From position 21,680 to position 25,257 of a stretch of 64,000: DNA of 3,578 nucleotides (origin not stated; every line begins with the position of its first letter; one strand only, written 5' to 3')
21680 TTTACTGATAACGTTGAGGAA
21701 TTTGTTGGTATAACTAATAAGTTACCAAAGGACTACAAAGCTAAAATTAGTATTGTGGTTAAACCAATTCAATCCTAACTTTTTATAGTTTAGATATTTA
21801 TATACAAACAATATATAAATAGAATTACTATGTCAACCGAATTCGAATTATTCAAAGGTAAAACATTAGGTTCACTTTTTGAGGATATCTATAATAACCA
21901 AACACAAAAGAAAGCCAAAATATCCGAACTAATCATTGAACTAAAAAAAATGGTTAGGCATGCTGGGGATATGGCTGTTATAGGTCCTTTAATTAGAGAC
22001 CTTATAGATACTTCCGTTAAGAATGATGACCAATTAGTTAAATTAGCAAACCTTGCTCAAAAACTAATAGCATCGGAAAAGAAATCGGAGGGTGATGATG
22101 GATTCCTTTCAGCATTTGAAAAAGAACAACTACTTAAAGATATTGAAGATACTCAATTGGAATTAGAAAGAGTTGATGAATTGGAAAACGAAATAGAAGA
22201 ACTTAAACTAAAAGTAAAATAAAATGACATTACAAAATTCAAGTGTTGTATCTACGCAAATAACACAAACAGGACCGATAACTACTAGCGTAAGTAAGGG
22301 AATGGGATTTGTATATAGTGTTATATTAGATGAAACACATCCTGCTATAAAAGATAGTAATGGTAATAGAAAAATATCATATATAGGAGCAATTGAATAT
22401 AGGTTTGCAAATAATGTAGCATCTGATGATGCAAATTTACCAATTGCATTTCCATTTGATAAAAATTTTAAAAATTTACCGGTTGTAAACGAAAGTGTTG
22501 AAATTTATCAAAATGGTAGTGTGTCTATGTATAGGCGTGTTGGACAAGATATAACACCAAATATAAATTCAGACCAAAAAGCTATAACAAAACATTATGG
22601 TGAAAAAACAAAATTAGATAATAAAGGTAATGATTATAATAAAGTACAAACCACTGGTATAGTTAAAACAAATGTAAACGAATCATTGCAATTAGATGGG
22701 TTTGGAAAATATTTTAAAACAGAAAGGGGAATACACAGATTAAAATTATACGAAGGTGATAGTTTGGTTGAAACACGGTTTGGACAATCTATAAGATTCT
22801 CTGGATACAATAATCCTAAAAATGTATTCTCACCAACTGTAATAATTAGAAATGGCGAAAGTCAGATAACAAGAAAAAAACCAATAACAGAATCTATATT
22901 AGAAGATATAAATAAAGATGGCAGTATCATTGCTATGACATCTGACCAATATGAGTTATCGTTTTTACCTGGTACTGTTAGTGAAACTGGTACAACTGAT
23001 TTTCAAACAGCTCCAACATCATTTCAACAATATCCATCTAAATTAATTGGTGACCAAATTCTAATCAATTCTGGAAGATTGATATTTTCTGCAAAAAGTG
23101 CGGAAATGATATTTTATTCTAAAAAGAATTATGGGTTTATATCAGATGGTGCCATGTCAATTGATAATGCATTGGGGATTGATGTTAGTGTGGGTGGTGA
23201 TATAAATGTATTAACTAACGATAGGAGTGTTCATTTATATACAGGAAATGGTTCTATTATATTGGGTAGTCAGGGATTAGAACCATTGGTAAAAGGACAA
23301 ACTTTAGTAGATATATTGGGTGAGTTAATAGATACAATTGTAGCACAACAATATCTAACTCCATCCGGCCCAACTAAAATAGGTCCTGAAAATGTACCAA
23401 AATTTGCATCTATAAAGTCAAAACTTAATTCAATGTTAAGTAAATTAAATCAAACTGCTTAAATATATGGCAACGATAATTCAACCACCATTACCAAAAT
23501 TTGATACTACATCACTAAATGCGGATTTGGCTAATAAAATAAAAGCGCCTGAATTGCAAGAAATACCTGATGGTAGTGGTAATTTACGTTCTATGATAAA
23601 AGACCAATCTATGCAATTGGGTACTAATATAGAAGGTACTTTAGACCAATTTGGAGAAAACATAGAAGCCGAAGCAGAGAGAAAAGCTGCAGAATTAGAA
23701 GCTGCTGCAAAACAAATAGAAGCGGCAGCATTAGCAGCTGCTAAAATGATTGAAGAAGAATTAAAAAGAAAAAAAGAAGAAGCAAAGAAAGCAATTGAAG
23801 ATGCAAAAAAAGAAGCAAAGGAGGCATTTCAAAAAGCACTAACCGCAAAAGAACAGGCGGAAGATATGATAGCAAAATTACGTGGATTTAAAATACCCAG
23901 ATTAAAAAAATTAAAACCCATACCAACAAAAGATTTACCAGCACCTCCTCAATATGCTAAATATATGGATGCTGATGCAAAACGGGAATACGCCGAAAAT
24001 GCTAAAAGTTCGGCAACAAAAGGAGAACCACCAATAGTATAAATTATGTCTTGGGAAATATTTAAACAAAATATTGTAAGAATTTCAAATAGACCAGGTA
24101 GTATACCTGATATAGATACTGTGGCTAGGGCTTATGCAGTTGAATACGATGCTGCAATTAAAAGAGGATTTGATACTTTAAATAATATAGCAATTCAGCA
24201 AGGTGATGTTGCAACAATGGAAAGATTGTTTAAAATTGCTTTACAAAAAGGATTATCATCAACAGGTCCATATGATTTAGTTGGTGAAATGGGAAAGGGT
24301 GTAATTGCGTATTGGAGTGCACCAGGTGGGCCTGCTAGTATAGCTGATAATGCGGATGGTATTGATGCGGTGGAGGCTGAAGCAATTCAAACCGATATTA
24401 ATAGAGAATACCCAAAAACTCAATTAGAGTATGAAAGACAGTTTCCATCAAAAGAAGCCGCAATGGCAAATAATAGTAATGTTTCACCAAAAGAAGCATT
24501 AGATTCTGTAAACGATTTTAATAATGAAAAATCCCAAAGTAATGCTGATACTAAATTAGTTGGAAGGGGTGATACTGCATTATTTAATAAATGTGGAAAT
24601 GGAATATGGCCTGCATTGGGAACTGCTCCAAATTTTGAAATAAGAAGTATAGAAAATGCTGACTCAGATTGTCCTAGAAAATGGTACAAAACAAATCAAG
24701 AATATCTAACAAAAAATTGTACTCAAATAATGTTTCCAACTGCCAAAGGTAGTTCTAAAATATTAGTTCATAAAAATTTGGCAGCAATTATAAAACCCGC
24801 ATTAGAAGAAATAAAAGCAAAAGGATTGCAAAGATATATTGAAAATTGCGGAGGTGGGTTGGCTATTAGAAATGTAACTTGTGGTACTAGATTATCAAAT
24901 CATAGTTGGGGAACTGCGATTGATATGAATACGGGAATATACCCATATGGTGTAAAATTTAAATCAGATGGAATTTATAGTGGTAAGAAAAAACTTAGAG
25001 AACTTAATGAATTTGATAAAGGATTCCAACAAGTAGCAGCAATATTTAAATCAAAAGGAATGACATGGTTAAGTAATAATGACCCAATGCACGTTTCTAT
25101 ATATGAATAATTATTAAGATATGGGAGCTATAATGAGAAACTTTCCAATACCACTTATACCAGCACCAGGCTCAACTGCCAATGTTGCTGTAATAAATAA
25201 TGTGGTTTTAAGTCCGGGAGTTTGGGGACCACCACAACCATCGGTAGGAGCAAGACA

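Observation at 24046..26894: Three tandem peptidoglycan hydrolases that appear to carry consecutive pieces of one split structural domain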

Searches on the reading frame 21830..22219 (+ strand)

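Call 3: search_protein_families(library=pfam, proteins=[window:21830-22219:+], max_evalue=0.01)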
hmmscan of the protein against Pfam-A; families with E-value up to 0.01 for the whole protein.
window:21830-22219:+ (130 aa): 0 families

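Call 4: search_protein_families(library=phrogs, proteins=[window:21830-22219:+], max_evalue=0.001)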
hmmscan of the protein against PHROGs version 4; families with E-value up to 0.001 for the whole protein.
window:21830-22219:+ (130 aa): 0 families

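Call 69: search_protein_families(library=phrogs, proteins=[window:21830-22219:+], max_evalue=1)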
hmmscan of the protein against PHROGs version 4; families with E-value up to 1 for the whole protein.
window:21830-22219:+ (130 aa): 2 families
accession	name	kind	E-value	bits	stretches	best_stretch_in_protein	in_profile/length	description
phrog_10692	-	unknown function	0.081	14.2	1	30-51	2-23/72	-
phrog_31238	-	unknown function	0.16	12.8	1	53-122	32-103/163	-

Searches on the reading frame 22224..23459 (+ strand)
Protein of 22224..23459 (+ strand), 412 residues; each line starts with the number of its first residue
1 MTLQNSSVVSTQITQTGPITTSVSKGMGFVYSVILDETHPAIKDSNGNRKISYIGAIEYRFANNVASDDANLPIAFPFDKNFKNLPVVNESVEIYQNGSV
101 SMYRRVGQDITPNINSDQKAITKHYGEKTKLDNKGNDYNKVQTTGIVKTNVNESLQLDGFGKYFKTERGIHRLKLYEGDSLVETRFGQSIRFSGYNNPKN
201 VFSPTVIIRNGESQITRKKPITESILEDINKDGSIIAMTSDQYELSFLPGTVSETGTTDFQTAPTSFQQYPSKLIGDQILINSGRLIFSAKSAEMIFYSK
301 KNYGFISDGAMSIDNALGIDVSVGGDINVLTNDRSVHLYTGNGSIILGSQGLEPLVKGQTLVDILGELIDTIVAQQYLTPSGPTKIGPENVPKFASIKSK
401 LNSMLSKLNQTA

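Call 3: search_protein_families(library=pfam, proteins=[window:22224-23459:+], max_evalue=0.01)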
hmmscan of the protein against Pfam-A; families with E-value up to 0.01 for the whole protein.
window:22224-23459:+ (412 aa): 0 families

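Call 4: search_protein_families(library=phrogs, proteins=[window:22224-23459:+], max_evalue=0.001)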
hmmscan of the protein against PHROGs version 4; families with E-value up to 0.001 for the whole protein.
window:22224-23459:+ (412 aa): 0 families

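Call 64: predict_structure(alignment_id=A5)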
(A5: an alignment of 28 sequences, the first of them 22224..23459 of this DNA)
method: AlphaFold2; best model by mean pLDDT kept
length: 412 residues; sequences in the alignment: 28
mean_pLDDT: 59.1   pTM: 0.44
mean pLDDT of the five models: 59.1, 52.7, 52.2, 50.6, 43.7
residues with pLDDT >= 90: 6; 70-90: 145; 50-70: 102; < 50: 159
segments of 3 or more residues with pLDDT < 50: 1-22, 109-113, 129-141, 145-152, 260-271, 275-328, 330-337, 342-358, 378-386, 407-412
pLDDT, mean of each block of 10 residues (from residue 1): 26 32 73 85 80 87 71 84 77 85 72 65 66 41 46 61 65 78 73 75 74 76 73 63 54 52 40 47 35 31 32 35 44 45 42 42 70 55 50 71 53 34
secondary structure, 60 per line:
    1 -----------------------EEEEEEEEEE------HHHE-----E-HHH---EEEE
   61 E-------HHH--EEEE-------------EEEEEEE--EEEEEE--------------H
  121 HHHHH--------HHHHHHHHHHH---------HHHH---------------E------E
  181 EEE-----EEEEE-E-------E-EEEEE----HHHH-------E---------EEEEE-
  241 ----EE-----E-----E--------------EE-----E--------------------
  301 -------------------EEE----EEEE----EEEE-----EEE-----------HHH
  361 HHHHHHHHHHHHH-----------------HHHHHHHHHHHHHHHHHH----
elements in order: E24-33 E57-61 E74-77 E91-97 E100-105 H120-125 H134-144 H154-157 E180-183 E189-193 E205-209 H214-217 E235-239 E320-322 E327-330 E335-338 E344-346 H358-373 H391-408

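Call 67: fold_search(model_id=the predicted structure, library=pdb)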
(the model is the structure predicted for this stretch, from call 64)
No match with E <= 0.001 here; weaker rows may still be real.
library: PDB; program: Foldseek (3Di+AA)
matches with E <= 10: 500; with E <= 0.001: 0
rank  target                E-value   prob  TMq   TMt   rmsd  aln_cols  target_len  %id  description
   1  9vzk_q                1.4e-02  0.90  0.23  0.39  17.6       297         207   13  Cryo-EM structure of bacteriophage P1 baseplate in C3 (released 2025-10-22)
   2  8gra_G                3.5e-02  0.44  0.19  0.14  23.3       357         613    8  Structure of Type VI secretion system cargo delivery vehicle Hcp-VgrG-PAAR (released 2023-07-12)
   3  7aef_q                5.7e-02  0.57  0.22  0.16  16.0       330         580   10  Cryo-EM structure of an extracellular contractile injection system in marine bacterium Algoriphagus machipongonensis,  (released 2022-02-23)
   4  9jg9_E                6.8e-02  0.28  0.18  0.13  18.2       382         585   11  Structure of the BtpeA effector and BtaeB effector bound to the VgrG spike from the Type VI secretion system (released 2025-09-10)
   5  8xcj_F                1.1e-01  0.03  0.07  0.07  29.4       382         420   12  Open State of central tail fiber of bacteriophage lambda upon binding to LamB (gpJ713-LamB complex) (released 2024-05-01)
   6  9jg9_G                1.3e-01  0.16  0.17  0.13  21.9       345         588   12  Structure of the BtpeA effector and BtaeB effector bound to the VgrG spike from the Type VI secretion system (released 2025-09-10)
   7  9gtr_q                1.6e-01  0.23  0.20  0.14  19.0       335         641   13  Cryo-EM structure of a contractile injection system in Streptomyces coelicolor, the baseplate complex in extended stat (released 2025-06-18)
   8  4uhv_B                1.8e-01  0.23  0.20  0.14  23.9       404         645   11  The structure of VgrG1, the needle tip of the bacterial Type VI Secretion System (released 2016-01-27)
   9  4yz1_A                1.8e-01  0.02  0.09  0.07  22.4       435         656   11  Crystal Structure of Streptococcus pneumoniae NanC, apo structure. (released 2015-09-23)
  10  9mlp_C                2.0e-01  0.21  0.18  0.13  19.0       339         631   12  Crystal structure of VgrS from Salmonella Typhimurium (released 2026-01-28)
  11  8kea_D                2.3e-01  0.14  0.13  0.21  23.4       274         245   14  Cyanophage A-1(L) baseplate-initiators (released 2024-04-10)
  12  3u4y_A                2.6e-01  0.05  0.11  0.13  21.6       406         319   10  The crystal structure of a functionally unknown protein (Dtox_1751) from Desulfotomaculum acetoxidans DSM 771. (released 2011-10-26)
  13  9mlp_B                2.9e-01  0.20  0.18  0.13  19.3       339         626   11  Crystal structure of VgrS from Salmonella Typhimurium (released 2026-01-28)
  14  6q0w_A                3.6e-01  0.05  0.11  0.07  18.0       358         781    8  Structure of DDB1-DDA1-DCAF15 complex bound to Indisulam and RBM39 (released 2019-11-13)
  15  7did_A                3.6e-01  0.06  0.10  0.07  20.2       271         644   12  Mycoplasma genitalium RNase R in complex with ribose methylated single-stranded RNA (released 2021-03-17)
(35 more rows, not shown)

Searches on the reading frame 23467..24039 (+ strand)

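Call 3: search_protein_families(library=pfam, proteins=[window:23467-24039:+], max_evalue=0.01)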
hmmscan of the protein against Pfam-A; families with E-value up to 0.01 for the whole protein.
window:23467-24039:+ (191 aa): 1 family
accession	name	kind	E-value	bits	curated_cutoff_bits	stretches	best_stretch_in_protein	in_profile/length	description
PF01442.23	Apolipoprotein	-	0.0013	18.9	90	1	44-126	42-124/190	Apolipoprotein A1/A4/E domain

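Call 4: search_protein_families(library=phrogs, proteins=[window:23467-24039:+], max_evalue=0.001)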
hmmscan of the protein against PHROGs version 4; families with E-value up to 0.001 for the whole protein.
window:23467-24039:+ (191 aa): 1 family
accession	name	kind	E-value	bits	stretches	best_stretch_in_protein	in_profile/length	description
phrog_9212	-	unknown function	0.00097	20.3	0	57-188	11-135/140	-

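Call 69: search_protein_families(library=phrogs, proteins=[window:23467-24039:+], max_evalue=1)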
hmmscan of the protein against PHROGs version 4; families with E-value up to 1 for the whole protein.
window:23467-24039:+ (191 aa): 17 families
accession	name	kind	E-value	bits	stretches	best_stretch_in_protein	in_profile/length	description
phrog_9212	-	unknown function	0.00097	20.3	1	57-188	11-135/140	-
phrog_790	-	lysis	0.0024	17.8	1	6-152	334-481/912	endolysin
phrog_34580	-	unknown function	0.011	17.3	1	91-181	46-133/157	-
phrog_1533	-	tail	0.024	13.1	1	58-137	872-951/1688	tail length tape measure protein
phrog_1538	-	tail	0.037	13.7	1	39-139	348-459/811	tail length tape measure protein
phrog_27518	-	unknown function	0.039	15.2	1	41-132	57-147/183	-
phrog_2886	-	lysis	0.086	12.8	1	22-142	337-457/552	RIIB lysis inhibitor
phrog_35769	-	unknown function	0.1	13.6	1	94-119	8-33/79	-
phrog_6631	-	unknown function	0.25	11.8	1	44-133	44-134/251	-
phrog_1535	-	tail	0.34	9.9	1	44-137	18-108/1152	tail length tape measure protein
phrog_6256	-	tail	0.43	10.5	1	54-183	124-225/686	tail fiber protein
phrog_2636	-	tail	0.43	10.5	1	68-145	121-203/568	tail fiber protein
phrog_32072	-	tail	0.44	9.8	1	64-129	172-236/894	tail protein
phrog_12644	-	unknown function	0.6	10.8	1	58-127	37-104/236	-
phrog_35394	-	unknown function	0.64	11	1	63-134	5-76/133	-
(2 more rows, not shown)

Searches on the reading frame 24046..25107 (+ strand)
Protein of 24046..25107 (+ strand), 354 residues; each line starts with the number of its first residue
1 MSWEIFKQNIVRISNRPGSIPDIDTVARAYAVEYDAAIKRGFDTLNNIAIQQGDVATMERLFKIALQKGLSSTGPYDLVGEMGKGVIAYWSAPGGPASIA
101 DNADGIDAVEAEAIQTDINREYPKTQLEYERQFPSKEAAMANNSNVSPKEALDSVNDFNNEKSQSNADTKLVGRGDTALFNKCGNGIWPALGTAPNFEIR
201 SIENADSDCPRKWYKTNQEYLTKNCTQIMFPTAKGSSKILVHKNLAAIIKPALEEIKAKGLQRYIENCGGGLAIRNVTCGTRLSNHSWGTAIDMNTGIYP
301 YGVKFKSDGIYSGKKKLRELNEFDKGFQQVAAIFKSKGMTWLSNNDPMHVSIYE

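Call 3: search_protein_families(library=pfam, proteins=[window:24046-25107:+], max_evalue=0.01)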
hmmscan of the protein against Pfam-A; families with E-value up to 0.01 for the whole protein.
window:24046-25107:+ (354 aa): 1 family
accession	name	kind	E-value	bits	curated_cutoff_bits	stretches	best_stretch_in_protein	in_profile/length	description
PF13539.11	Peptidase_M15_4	-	9.5e-08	33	25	1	280-351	3-69/70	D-alanyl-D-alanine carboxypeptidase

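Call 4: search_protein_families(library=phrogs, proteins=[window:24046-25107:+], max_evalue=0.001)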
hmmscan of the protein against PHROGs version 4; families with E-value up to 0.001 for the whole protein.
window:24046-25107:+ (354 aa): 1 family
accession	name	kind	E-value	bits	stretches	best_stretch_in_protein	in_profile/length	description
phrog_17001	-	lysis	0.00032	21.4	1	255-295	178-214/265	endolysin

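Call 7: search_dna_similar(query=window:24046-25107:+, collection=phages, mode=protein, max_rows=25, max_evalue=0.001)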
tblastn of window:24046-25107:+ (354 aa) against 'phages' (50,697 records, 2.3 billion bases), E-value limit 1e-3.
Records with a match: 4; places in all: 4; records where one place covers at least 80% of the query: 0.
Best place of each record, by identity: <60% 4.
By first word of the organism name: Rhizobium 4.
By host as written in the record: Rhizobium phaseoli N1_10 1; Rhizobium phaseoli N1_15 1; Rhizobium phaseoli N2_6 1; - 1.
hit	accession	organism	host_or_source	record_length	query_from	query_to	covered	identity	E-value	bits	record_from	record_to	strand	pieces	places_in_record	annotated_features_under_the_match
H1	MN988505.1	Rhizobium phage RHph_N1_10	Rhizobium phaseoli N1_10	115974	224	349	36%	34.1%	8e-4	47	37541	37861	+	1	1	tail tape measure protein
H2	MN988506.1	Rhizobium phage RHph_N1_15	Rhizobium phaseoli N1_15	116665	224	349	36%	34.1%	8e-4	47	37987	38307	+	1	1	tail tape measure protein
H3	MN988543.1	Rhizobium phage RHph_N2_6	Rhizobium phaseoli N2_6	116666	224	349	36%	34.1%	8e-4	47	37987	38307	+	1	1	tail tape measure protein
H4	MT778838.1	Rhizobium phage V1VFA-S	-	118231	224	308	24%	36.5%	8e-4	47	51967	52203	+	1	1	tape measure protein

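Call 10: find_related_loci(query=window:24046-25107:+, collection=viral_contigs, flank=8000)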
Query window:24046-25107:+ (354 aa) in viral_contigs; peptide patterns used: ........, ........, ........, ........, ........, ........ (x = any residue, [..] = any of these).
202 stretches matched a pattern; 199 encode a relative of the query (tblastn E <= 1e-3); the best 80 are kept; 79 distinct loci.
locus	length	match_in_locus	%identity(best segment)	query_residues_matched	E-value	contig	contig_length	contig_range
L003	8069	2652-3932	54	1-354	2e-148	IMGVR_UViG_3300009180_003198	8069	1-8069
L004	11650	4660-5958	54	1-354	3e-148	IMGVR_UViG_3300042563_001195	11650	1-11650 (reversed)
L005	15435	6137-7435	54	1-354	3e-148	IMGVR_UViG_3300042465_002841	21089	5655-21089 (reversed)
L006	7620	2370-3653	55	1-354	4e-147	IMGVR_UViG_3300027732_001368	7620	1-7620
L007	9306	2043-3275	56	1-354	1e-146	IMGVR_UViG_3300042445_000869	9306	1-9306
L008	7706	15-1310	53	1-354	4e-146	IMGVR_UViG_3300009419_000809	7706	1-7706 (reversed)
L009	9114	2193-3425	56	1-354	1e-143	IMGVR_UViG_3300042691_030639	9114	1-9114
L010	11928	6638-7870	56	1-354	1e-143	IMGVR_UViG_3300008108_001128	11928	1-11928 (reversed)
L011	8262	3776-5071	52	1-354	2e-142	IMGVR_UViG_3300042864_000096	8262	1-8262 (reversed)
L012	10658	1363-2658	52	1-354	2e-142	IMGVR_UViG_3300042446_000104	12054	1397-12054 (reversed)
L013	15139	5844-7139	52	1-354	2e-142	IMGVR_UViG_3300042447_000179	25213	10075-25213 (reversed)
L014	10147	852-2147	52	1-354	2e-142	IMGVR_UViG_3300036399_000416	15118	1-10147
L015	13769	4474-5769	52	1-354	2e-142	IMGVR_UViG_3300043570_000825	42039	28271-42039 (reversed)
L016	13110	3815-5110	52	1-354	2e-142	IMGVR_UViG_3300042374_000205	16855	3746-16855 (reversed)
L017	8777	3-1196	57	14-354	1e-141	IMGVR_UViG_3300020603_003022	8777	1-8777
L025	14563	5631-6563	58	70-354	3e-111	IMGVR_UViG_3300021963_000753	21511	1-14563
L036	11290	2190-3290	49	1-354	2e-106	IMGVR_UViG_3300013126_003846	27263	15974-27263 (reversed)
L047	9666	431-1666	41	1-354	5e-91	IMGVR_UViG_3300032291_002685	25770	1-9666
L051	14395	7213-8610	36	1-354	2e-65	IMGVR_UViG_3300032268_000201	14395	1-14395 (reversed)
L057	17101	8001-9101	49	1-354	7e-106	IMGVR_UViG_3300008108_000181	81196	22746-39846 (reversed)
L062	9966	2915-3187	68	1-91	1e-37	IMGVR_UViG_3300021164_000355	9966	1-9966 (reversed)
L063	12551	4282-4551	72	1-90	7e-38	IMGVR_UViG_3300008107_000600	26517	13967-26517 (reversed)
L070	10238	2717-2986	70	1-90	8e-37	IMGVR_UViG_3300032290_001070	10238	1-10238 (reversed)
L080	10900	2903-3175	66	1-91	2e-36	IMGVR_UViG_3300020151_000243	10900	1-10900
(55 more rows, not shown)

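Call 25: search_protein_families(library=pfam, proteins=[L063:4282-5415:+, L070:2717-3922:+, L025:4259-5533:+, L057:10059-11042:+, L062:2915-4876:+, L051:8651-9652:+, L080:4821-5933:+, L047:1669-2634:+, L036:3306-4241:+], max_evalue=0.01)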
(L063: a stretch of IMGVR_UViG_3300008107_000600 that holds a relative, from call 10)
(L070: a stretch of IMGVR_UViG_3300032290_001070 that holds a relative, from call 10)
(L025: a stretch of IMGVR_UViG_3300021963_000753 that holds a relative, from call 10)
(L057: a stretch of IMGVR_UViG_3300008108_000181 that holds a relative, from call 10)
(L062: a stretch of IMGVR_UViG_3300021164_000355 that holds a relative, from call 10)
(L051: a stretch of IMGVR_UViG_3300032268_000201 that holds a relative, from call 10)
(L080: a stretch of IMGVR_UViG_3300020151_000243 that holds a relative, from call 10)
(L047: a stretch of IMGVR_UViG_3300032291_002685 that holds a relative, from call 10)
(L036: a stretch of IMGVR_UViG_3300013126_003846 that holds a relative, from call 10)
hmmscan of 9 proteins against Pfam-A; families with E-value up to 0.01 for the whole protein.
L063:4282-5415:+ (378 aa): 1 family
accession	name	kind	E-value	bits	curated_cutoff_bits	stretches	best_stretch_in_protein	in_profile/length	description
PF08291.16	Peptidase_M15_3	-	0.0052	17.4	23.2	1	268-330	26-93/108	Peptidase M15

L070:2717-3922:+ (402 aa): 0 families

L025:4259-5533:+ (425 aa): 1 family
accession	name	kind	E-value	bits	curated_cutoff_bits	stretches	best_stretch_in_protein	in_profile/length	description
PF02557.22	VanY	-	2.1e-17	63.6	25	1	284-414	4-131/132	D-alanyl-D-alanine carboxypeptidase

L057:10059-11042:+ (328 aa): 1 family
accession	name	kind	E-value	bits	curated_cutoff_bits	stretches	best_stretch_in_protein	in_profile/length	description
PF00959.24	Phage_lysozyme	-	5.1e-10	40.2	22.3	1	173-321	3-125/125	Phage lysozyme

L062:2915-4876:+ (654 aa): 1 family
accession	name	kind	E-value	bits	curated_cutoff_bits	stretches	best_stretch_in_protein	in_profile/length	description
PF02557.22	VanY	-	1.8e-19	70.2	25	1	310-449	3-131/132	D-alanyl-D-alanine carboxypeptidase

L051:8651-9652:+ (334 aa): 1 family
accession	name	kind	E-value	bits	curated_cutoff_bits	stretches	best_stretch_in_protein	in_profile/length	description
PF07486.17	Hydrolase_2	-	2e-05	25.6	27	1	211-299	8-76/100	Cell Wall Hydrolase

L080:4821-5933:+ (371 aa): 0 families

L047:1669-2634:+ (322 aa): 0 families

L036:3306-4241:+ (311 aa): 0 families
